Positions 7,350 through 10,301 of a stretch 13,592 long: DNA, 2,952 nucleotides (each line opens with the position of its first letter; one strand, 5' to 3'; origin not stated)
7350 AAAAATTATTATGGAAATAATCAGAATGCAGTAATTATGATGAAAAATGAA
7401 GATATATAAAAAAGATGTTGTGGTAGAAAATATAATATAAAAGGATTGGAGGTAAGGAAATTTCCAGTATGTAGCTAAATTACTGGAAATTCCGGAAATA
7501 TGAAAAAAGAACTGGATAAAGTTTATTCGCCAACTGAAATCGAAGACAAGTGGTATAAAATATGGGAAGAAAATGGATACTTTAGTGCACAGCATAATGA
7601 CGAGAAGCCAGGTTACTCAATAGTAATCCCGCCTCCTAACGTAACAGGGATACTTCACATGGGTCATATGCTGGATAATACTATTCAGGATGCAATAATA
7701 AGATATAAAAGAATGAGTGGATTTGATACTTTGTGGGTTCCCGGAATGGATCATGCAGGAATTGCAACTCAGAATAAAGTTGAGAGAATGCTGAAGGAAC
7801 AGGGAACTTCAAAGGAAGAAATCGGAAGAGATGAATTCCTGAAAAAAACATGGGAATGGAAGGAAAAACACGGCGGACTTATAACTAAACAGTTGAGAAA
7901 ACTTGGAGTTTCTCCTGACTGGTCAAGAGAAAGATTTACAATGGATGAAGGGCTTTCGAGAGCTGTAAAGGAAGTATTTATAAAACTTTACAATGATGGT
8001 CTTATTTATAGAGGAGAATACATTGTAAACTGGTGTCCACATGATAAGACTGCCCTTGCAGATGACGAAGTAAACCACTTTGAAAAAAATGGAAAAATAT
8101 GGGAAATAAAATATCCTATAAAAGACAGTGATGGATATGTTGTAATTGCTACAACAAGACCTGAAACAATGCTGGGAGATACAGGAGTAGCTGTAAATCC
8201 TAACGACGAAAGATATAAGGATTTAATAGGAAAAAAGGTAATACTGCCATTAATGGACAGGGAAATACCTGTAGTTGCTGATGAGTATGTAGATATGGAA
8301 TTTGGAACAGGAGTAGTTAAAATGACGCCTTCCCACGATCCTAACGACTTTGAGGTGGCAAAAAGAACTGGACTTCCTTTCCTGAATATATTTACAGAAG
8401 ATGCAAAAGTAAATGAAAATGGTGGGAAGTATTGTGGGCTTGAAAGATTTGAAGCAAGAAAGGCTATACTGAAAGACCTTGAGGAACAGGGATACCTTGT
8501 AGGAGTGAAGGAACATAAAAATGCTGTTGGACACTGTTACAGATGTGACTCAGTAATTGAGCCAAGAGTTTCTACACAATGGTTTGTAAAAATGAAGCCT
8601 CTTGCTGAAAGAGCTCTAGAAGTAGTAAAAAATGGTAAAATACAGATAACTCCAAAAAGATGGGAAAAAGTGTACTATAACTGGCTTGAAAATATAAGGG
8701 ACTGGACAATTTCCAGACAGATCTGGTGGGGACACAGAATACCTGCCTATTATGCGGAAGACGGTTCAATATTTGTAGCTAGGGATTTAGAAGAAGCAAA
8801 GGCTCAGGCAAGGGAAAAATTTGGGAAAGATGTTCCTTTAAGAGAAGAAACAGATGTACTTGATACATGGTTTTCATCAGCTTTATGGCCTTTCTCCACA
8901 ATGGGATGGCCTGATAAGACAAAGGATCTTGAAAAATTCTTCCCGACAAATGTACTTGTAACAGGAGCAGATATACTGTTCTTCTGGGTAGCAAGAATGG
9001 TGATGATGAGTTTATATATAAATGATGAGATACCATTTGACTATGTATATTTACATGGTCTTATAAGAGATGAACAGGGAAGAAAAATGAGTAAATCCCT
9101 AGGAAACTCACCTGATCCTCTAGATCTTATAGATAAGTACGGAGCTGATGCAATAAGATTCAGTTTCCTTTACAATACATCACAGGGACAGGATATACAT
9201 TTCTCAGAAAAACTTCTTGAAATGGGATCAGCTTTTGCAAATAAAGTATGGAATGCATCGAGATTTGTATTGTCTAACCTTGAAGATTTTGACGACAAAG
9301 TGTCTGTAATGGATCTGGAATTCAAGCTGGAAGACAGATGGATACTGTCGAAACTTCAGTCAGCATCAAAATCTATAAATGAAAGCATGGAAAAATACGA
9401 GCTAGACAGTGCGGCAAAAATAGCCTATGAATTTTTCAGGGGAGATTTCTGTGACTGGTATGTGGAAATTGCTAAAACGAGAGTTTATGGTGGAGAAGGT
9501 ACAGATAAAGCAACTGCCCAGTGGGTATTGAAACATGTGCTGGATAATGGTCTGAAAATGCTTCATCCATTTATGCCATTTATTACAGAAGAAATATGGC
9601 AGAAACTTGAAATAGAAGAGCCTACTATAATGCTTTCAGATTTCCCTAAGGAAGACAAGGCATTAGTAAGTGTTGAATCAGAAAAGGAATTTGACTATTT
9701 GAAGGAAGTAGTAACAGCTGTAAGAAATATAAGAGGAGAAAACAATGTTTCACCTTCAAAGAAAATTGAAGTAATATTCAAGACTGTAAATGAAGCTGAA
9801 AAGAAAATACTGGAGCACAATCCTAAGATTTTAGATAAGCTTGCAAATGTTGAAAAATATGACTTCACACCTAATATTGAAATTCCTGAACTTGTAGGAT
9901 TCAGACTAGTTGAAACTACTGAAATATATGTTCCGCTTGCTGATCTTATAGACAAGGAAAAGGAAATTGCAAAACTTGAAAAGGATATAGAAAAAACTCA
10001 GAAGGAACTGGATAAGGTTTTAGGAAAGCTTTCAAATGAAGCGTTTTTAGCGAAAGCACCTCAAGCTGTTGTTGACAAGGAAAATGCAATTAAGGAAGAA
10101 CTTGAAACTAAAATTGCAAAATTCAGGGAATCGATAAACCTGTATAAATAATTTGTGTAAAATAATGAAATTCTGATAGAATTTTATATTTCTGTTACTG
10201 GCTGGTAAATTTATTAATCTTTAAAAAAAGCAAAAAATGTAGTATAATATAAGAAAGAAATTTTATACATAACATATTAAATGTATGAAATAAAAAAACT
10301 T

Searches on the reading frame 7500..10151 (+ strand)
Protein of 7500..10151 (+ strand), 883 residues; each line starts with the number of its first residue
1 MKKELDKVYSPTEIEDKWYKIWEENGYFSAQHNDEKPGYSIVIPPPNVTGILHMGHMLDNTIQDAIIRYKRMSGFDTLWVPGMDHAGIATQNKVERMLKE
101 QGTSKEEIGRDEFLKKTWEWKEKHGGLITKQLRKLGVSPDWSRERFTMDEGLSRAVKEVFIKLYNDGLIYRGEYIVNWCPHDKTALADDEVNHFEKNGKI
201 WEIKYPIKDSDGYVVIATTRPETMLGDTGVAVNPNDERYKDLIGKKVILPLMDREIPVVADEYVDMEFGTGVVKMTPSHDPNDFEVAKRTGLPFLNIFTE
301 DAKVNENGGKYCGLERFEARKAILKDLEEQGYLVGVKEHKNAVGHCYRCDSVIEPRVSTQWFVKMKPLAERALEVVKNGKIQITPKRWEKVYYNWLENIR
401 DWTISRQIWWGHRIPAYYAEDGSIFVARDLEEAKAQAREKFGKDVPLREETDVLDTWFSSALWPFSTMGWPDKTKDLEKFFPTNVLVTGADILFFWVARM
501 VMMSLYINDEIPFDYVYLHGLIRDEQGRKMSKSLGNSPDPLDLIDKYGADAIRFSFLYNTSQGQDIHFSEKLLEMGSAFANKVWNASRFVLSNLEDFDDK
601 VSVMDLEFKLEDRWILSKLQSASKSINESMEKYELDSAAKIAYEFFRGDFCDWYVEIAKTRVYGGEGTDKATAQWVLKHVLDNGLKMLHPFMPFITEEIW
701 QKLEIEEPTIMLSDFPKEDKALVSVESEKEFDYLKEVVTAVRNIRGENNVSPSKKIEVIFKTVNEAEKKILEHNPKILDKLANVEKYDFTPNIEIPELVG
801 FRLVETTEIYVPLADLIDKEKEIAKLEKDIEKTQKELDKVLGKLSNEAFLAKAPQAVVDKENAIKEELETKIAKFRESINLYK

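Call 7: search_protein_families(library=pfam, proteins=[window:7500-10151:+])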
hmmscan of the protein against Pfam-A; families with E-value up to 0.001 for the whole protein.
window:7500-10151:+ (883 aa): 6 families
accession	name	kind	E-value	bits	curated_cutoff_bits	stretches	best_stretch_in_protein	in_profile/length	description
PF00133.28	tRNA-synt_1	-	5.2e-148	493.6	22.7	1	17-569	1-414/414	tRNA synthetases class I (I, L, M and V)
PF08264.19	Anticodon_1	-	8.9e-49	165.6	25.1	1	612-759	1-147/148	Anticodon-binding domain of tRNA ligase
PF09334.17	tRNA-synt_1g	-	8.1e-29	101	20.1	3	46-192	8-136/391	tRNA synthetases class I (M)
PF10458.14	Val_tRNA-synt_C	-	1e-14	55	25.9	1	820-879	3-62/66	Valyl tRNA synthetase tRNA binding arm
PF13603.12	tRNA-synt_1_2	-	5.7e-12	45.9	25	1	244-301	86-143/185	Leucyl-tRNA synthetase, editing domain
PF01406.26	tRNA-synt_1e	-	1.6e-05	24.9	27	1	488-575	213-298/301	tRNA synthetases class I (C) catalytic domain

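Call 70: find_encoding_contigs(protein=window:7500-10151:+, flank=1000, max_places=3)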
Protein window:7500-10151:+ (883 aa): 12 contigs read that carry it; 3 places shown.
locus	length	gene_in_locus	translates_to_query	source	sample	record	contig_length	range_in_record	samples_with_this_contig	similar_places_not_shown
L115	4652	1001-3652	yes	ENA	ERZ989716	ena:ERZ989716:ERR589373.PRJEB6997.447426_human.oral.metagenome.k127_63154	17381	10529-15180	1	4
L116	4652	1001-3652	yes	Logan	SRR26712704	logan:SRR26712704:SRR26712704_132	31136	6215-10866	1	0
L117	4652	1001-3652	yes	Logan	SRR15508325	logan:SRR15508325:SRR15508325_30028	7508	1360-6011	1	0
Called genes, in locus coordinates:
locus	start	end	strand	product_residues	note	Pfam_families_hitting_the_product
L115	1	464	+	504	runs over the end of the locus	PF10502:Peptidase_S26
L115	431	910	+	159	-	PF13673:Acetyltransf_10, PF00583:Acetyltransf_1, PF13508:Acetyltransf_7, PF08445:FR47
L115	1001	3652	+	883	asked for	PF00133:tRNA-synt_1, PF01406:tRNA-synt_1e (faint), PF09334:tRNA-synt_1g, PF13603:tRNA-synt_1_2, PF09334:tRNA-synt_1g (weak), PF08264:Anticodon_1, PF10458:Val_tRNA-synt_C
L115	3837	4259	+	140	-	PF01957:NfeD (weak)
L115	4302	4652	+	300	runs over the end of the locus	PF01145:Band_7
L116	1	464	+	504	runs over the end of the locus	PF10502:Peptidase_S26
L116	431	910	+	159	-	PF13673:Acetyltransf_10, PF00583:Acetyltransf_1, PF13508:Acetyltransf_7, PF08445:FR47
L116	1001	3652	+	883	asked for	PF00133:tRNA-synt_1, PF01406:tRNA-synt_1e (faint), PF09334:tRNA-synt_1g, PF13603:tRNA-synt_1_2, PF09334:tRNA-synt_1g (weak), PF08264:Anticodon_1, PF10458:Val_tRNA-synt_C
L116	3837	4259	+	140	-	PF01957:NfeD (weak)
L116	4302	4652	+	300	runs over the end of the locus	PF01145:Band_7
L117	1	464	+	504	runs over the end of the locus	PF10502:Peptidase_S26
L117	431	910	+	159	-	PF00583:Acetyltransf_1, PF13673:Acetyltransf_10, PF13508:Acetyltransf_7, PF08445:FR47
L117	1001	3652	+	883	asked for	PF00133:tRNA-synt_1, PF01406:tRNA-synt_1e (faint), PF09334:tRNA-synt_1g, PF13603:tRNA-synt_1_2, PF09334:tRNA-synt_1g (weak), PF08264:Anticodon_1, PF10458:Val_tRNA-synt_C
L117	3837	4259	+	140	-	PF01957:NfeD (weak)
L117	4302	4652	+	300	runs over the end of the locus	PF01145:Band_7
